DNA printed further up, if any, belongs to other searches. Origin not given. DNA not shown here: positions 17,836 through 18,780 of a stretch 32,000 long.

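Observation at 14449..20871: One operon joins an ECF importer module (T, fused A-A', MptD/Trep_Strep-type S) to a heterodimeric exporter-fold ABC pair; substrate unknown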

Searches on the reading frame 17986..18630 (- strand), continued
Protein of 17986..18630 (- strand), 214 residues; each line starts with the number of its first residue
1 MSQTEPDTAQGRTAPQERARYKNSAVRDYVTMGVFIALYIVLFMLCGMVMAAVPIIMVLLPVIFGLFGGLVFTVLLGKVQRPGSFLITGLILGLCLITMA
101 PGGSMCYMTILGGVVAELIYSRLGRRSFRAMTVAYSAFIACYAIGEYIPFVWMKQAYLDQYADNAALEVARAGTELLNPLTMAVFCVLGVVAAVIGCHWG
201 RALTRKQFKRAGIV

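Call 82: search_protein_families(library=ncbifam, proteins=[L004:6408-7775:-, L004:4410-6401:-, L004:2782-4413:-, L004:14222-14959:-, L011:10837-11244:+, L011:14633-15592:+, L017:10712-11734:+, L021:9361-9972:+, L020:16183-16839:+, L022:16746-17747:-], max_evalue=0.00001)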
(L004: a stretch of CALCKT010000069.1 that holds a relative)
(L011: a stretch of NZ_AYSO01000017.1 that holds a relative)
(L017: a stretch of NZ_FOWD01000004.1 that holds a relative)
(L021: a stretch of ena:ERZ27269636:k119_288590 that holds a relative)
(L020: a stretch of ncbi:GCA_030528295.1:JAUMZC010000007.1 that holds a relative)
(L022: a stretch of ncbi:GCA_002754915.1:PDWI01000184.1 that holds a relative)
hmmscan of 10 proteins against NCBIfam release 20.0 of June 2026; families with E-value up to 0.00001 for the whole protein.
L004:6408-7775:- (455 aa): 14 families
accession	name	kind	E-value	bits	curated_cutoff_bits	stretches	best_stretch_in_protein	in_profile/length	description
TIGR00895.1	2A0115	subfamily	8.5e-52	176.4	418.55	2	25-210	10-193/398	aromatic acid/H+ symport family MFS transporter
NF008586.0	PRK11551.1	equivalog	1.1e-37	130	410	1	28-414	12-387/406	3-(3-hydroxy-phenyl)propionate transporter MhpT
NF053517.1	HbztTptrPcaK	equivalog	3.6e-19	69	770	1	28-206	15-191/437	4-hydroxybenzoate transporter PcaK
NF003024.0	PRK03893.1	subfamily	3.6e-19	68.9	604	2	20-220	9-201/497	sialate:H+ symport family MFS transporter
TIGR00893.1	2A0114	subfamily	4.5e-16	58.8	395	1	64-414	24-389/399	D-galactonate transporter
TIGR00891.1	2A0112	subfamily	6.3e-13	48.6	552.9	1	64-219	42-193/405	sialate:H+ symport family MFS transporter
NF007782.0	PRK10473.1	subfamily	2e-10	40.3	417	1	73-212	42-181/394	MdtL family multidrug efflux MFS transporter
TIGR00880.1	2_A_01_02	superfamily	5.7e-10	39.5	131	1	80-202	9-131/141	multidrug resistance protein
TIGR00879.1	SP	subfamily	1.2e-09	37.3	237.8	1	33-204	58-240/510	sugar porter family MFS transporter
TIGR01299.1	synapt_SV2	subfamily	2.9e-09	35.4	637.3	1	28-188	163-321/742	synaptic vesicle protein SV2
NF008270.1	PRK11043.1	equivalog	1.5e-08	34.1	430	1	64-203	35-174/382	purine nucleoside transporter PunC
NF052357.1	GlucTporGlcPStph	equivalog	3.3e-07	29.5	750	1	36-204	11-175/445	glucose transporter GlcP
NF033135.1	cmx_cmrA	equivalog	5.4e-07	29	400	1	64-415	33-371/374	Cmx/CmrA family chloramphenicol efflux MFS transporter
TIGR00898.1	2A0119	subfamily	3.2e-06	26.2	550.75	1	68-204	125-258/506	cation transport protein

L004:4410-6401:- (663 aa): 98 families (the best 25 are shown)
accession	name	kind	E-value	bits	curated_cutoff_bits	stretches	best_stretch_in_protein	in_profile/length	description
TIGR02275.1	DHB_AMP_lig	equivalog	1e-164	548.7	723.55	1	138-658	3-525/526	(2,3-dihydroxybenzoyl)adenylate synthase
NF008192.1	PRK10946.1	equivalog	5.7e-154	513.3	783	1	138-658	4-525/534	(2,3-dihydroxybenzoyl)adenylate synthase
NF004837.0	PRK06187.1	subfamily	9.4e-68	228.7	476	2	312-658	167-518/531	long-chain-fatty-acid--CoA ligase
NF004758.0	PRK06087.1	equivalog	6.3e-57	193.2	736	1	142-659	8-532/548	medium-chain fatty-acid--CoA ligase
TIGR03208.1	cyc_hxne_CoA_lg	equivalog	5.2e-54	183.9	792.3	1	144-658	8-536/538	cyclohexanecarboxylate-CoA ligase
NF009233.0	PRK12583.1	subfamily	1.4e-53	182.2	832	2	316-655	202-543/558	fatty acid CoA ligase family protein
NF005801.1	PRK07656.1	equivalog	3.6e-53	180.9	657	1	163-653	6-494/500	FadD3 family acyl-CoA ligase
NF004511.1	PRK05852.1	equivalog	1.2e-51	175.9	650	1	175-658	18-500/505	FadD7 family fatty acid--CoA ligase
NF004814.0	PRK06164.1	equivalog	6e-51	173.6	677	1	159-651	11-516/540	acyl-CoA synthetase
NF005863.0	PRK07798.1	subfamily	1.6e-48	165.6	543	1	163-654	9-523/540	acyl-CoA synthetase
NF006182.0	PRK08316.1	subfamily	1.9e-47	161.9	663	1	158-660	11-510/523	fatty acyl-CoA synthetase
NF004114.0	PRK05605.1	equivalog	1.1e-44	152.8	766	2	309-656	215-563/575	long-chain-fatty-acid--CoA ligase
NF005714.0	PRK07529.1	subfamily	2e-44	152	632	1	312-658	215-572/640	acyl-CoA synthetase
NF005676.0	PRK07470.1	equivalog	3.4e-43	148.1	774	1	166-653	28-520/544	acyl-CoA synthetase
NF005702.0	PRK07514.1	subfamily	1.5e-41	142.3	558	1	169-655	14-493/506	malonyl-CoA synthase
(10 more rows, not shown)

L004:2782-4413:- (543 aa): 73 families (the best 25 are shown)
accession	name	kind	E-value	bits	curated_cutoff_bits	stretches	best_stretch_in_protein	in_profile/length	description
TIGR02275.1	DHB_AMP_lig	equivalog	1.5e-103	346.8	723.55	1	9-522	6-508/526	(2,3-dihydroxybenzoyl)adenylate synthase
NF008192.1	PRK10946.1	equivalog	3.6e-96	322.6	783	1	10-522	8-508/534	(2,3-dihydroxybenzoyl)adenylate synthase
NF004837.0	PRK06187.1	subfamily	8.8e-45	152.9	476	2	210-522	199-501/531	long-chain-fatty-acid--CoA ligase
NF004511.1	PRK05852.1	equivalog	2.6e-39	135.2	650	1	31-533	4-495/505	FadD7 family fatty acid--CoA ligase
NF004758.0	PRK06087.1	equivalog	8.8e-39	133.3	736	1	13-522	11-514/548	medium-chain fatty-acid--CoA ligase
NF005801.1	PRK07656.1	equivalog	3.1e-38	131.7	657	1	27-521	2-481/500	FadD3 family acyl-CoA ligase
NF004114.0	PRK05605.1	equivalog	2.1e-31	108.9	766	1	221-521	263-547/575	long-chain-fatty-acid--CoA ligase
NF006181.0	PRK08314.1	subfamily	2.2e-30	105.4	705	1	202-523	225-534/563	long-chain-fatty-acid--CoA ligase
NF009233.0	PRK12583.1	subfamily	1.2e-29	103.1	832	1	197-521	217-528/558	fatty acid CoA ligase family protein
NF004808.0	PRK06155.1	equivalog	7.5e-29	100.4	722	1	22-490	17-473/542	ATP-dependent acyl-CoA ligase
NF004814.0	PRK06164.1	equivalog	1.7e-27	96.2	677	2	214-521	214-505/540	acyl-CoA synthetase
NF005858.0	PRK07787.1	subfamily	5.6e-26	91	575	1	214-504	162-425/471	acyl-CoA synthetase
NF006182.0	PRK08316.1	subfamily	1.1e-25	90.2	663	1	25-493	10-471/523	fatty acyl-CoA synthetase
NF005702.0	PRK07514.1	subfamily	4.1e-25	88.1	558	1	46-517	24-474/506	malonyl-CoA synthase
NF005676.0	PRK07470.1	equivalog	2.7e-24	85.7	774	1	31-523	25-509/544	acyl-CoA synthetase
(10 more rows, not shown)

L004:14222-14959:- (245 aa): 4 families
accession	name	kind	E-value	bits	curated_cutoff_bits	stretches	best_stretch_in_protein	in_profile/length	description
NF042922.1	4PPT_HetI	equivalog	1.4e-15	57.2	370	1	60-199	38-185/235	4'-phosphopantetheinyl transferase HetI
NF007676.0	PRK10351.1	equivalog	3.3e-08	33.3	174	1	82-202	34-152/195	4'-phosphopantetheinyl transferase AcpT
TIGR00556.1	pantethn_trn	domain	9.7e-07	28.9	45.35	1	137-199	3-70/128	phosphopantetheine--protein transferase domain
NF047349.1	4PPT_AusB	equivalog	2.3e-06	27.2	225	1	118-203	80-158/205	aureusimine biosynthesis 4'-phosphopantetheinyl transferase AusB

L011:10837-11244:+ (135 aa): 4 families
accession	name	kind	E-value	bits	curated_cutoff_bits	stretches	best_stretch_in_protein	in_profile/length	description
NF008273.0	PRK11050.1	equivalog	1.1e-20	73.9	153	1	22-135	39-151/156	manganese-binding transcriptional regulator MntR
NF003025.0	PRK03902.1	equivalog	1e-16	61.2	138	1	19-132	4-116/142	transcriptional regulator MntR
NF053665.1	TransRegDtxRActin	equivalog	9.2e-13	48.2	290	1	19-133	6-120/233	iron-dependent transcriptional repressor DtxR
NF047407.1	TransRegMntRTherm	equivalog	4.2e-09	36.4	350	1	14-133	3-128/227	manganese-dependent transcriptional regulator MntR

L011:14633-15592:+ (319 aa): 27 families (the best 25 are shown)
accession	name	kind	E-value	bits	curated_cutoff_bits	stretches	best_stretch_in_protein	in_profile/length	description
NF047455.1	TF_Staph_AryK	equivalog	5.9e-17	61.2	850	1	185-317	128-258/759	transcriptional regulator AryK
NF007860.0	PRK10572.1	equivalog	1.2e-16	60.4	208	1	184-317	157-284/292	arabinose operon transcriptional regulator AraC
TIGR04094.1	adjacent_YSIRK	equivalog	1.3e-15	57.3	200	1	212-315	281-383/383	YSIRK-targeted surface antigen transcriptional regulator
NF010028.0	PRK13503.1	equivalog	2.5e-15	56.6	288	1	187-316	144-271/278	HTH-type transcriptional activator RhaS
NF047788.1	TransRegPocR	equivalog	2.4e-14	53.3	500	1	197-317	168-290/296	transcriptional regulator PocR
NF007693.0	PRK10371.1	equivalog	3.8e-14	52.6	253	1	193-316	175-298/309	transcriptional regulator MelR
NF010026.0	PRK13501.1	equivalog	5.6e-14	52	363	1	190-319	149-279/290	HTH-type transcriptional activator RhaR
NF008564.0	PRK11511.1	equivalog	2.1e-13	50.5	202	1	218-317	11-110/127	MDR efflux pump AcrAB transcriptional activator MarA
NF012198.0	MarA_TF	equivalog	4e-13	49.6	250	1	218-317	11-110/124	MDR efflux pump AcrAB transcriptional activator MarA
NF006902.0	PRK09393.1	equivalog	1.6e-12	47.3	425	1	207-318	211-322/327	transcriptional regulator FtrA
NF040475.1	chlor_reg_RclR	equivalog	3.8e-12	46.1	400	1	220-316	181-277/284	reactive chlorine-specific transcriptional regulator RclR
NF012144.2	ramA_TF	equivalog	2e-11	44.3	180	1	218-317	7-106/108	RamA family antibiotic efflux transcriptional regulator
NF007584.0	PRK10219.1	equivalog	8.1e-11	42.2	174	1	218-317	7-106/107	superoxide response transcriptional regulator SoxS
NF012228.1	RobA_TF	equivalog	8.5e-11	41.8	380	1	216-317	3-104/286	MDR efflux pump AcrAB transcriptional activator RobA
NF011701.0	PRK15121.1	equivalog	2.1e-10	40.6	426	1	214-316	3-105/289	MDR efflux pump AcrAB transcriptional activator RobA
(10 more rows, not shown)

L017:10712-11734:+ (340 aa): 25 families
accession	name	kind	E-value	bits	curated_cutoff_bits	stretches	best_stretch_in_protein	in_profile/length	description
TIGR04094.1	adjacent_YSIRK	equivalog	1.5e-14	53.8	200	1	226-323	288-383/383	YSIRK-targeted surface antigen transcriptional regulator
NF007860.0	PRK10572.1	equivalog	2.2e-13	49.8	208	1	223-327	183-286/292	arabinose operon transcriptional regulator AraC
NF012228.1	RobA_TF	equivalog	8.9e-13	48.3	380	1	231-326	11-105/286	MDR efflux pump AcrAB transcriptional activator RobA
NF011701.0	PRK15121.1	equivalog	6.8e-12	45.5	426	1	229-326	11-107/289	MDR efflux pump AcrAB transcriptional activator RobA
NF007693.0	PRK10371.1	equivalog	1.1e-11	44.5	253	1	228-328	203-302/309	transcriptional regulator MelR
NF049932.1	TranspRegBtr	equivalog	6.9e-11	41.4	900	1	206-324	150-264/531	bacillibactin transport transcriptional regulator Btr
NF006902.0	PRK09393.1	equivalog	1.5e-10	40.8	425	1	212-326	209-322/327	transcriptional regulator FtrA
NF010026.0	PRK13501.1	equivalog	2e-10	40.3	363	1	223-327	176-279/290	HTH-type transcriptional activator RhaR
NF010028.0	PRK13503.1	equivalog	9e-10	38.4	288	1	221-326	169-273/278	HTH-type transcriptional activator RhaS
NF047455.1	TF_Staph_AryK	equivalog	1.3e-09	36.9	850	1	190-332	122-265/759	transcriptional regulator AryK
NF007243.0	PRK09685.1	equivalog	7.5e-09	35.4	199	1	230-325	205-301/303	transcriptional regulator FeaR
NF007584.0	PRK10219.1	equivalog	1.1e-08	35.4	174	1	229-324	11-105/107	superoxide response transcriptional regulator SoxS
NF052371.1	TransRegGbdRPseu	equivalog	1.1e-08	34.6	480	1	221-327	223-328/365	choline metabolism transcriptional regulator GbdR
NF010025.2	PRK13500.1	equivalog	1.8e-08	34.3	525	1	229-326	182-278/282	HTH-type transcriptional activator RhaR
NF012144.2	ramA_TF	equivalog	2.2e-08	34.5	180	1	227-325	9-106/108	RamA family antibiotic efflux transcriptional regulator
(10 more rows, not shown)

L021:9361-9972:+ (203 aa): 0 families

L020:16183-16839:+ (218 aa): 1 family
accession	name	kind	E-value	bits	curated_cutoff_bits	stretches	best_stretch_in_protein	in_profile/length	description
NF038211.1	MFT_alt_reg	equivalog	1.3e-07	32.2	285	1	26-105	17-97/193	mycofactocin system transcriptional regulator MftR2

L022:16746-17747:- (333 aa): 4 families
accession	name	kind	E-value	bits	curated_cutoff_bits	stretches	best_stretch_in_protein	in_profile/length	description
TIGR03868.1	F420-O_ABCperi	hypoth_equivalog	1.4e-23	83.5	392.4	1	44-332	1-286/287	putative F420-0 ABC transporter substrate-binding protein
TIGR04281.1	peripla_PGF_1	equivalog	4.9e-14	52.2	325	1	43-322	3-256/330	PGF-CTERM-anchored ABC transporter substrate-binding protein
NF052484.1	sider_BP_EitA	equivalog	6.1e-13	48.6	640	1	34-200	10-184/328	siderophore ABC transporter substrate-binding protein EitA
NF002894.0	PRK03379.1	equivalog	3.6e-06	26.3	234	1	100-275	51-217/266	vitamin B12 ABC transporter substrate-binding protein BtuF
